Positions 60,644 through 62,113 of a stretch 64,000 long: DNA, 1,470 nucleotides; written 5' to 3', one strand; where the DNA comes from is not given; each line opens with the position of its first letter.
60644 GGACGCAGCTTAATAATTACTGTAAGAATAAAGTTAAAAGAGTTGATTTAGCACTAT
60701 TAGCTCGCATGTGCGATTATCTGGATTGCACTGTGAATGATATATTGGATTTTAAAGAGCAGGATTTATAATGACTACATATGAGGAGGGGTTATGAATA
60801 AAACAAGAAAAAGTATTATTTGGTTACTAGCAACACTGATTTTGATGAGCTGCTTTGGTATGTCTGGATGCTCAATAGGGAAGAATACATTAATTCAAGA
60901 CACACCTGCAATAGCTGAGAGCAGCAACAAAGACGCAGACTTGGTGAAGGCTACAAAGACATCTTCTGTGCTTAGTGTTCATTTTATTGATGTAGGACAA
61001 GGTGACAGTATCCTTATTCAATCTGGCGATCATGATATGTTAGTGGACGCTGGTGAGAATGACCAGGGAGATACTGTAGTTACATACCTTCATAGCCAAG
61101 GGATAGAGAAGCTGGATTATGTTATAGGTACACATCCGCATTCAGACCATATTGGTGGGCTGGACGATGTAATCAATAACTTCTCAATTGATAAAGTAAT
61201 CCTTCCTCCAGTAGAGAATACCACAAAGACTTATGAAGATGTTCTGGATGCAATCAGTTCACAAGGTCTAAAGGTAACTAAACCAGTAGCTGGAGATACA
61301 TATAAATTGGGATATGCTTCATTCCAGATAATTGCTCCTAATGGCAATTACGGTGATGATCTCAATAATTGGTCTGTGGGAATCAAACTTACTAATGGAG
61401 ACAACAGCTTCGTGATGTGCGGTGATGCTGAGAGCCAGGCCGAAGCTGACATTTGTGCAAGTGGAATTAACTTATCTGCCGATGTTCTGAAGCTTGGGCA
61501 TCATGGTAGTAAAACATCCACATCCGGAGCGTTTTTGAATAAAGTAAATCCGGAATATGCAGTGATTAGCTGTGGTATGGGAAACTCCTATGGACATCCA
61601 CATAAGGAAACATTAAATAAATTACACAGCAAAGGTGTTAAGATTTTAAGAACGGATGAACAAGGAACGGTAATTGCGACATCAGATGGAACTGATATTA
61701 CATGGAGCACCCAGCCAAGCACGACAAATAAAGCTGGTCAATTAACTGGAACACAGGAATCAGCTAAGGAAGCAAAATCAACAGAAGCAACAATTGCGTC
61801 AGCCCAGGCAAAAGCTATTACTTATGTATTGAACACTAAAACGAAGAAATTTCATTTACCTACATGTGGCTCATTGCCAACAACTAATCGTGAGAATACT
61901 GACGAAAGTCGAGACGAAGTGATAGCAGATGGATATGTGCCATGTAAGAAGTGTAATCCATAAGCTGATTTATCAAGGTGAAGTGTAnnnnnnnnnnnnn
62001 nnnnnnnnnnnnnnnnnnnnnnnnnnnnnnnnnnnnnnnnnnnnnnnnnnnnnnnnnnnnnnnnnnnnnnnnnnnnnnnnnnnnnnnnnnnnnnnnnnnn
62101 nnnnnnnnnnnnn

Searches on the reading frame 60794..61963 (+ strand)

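Call 53: search_protein_families(library=pfam, proteins=[window:60794-61963:+], max_evalue=0.001)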
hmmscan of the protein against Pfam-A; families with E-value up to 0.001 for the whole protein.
window:60794-61963:+ (389 aa): 2 families
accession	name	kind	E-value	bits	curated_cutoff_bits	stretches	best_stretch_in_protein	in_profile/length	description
PF00753.33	Lactamase_B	-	1.4e-17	64.8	22.7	1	66-261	2-195/196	Metallo-beta-lactamase superfamily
PF12706.13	Lactamase_B_2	-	1.2e-06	28.7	27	1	83-213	4-144/200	Beta-lactamase superfamily domain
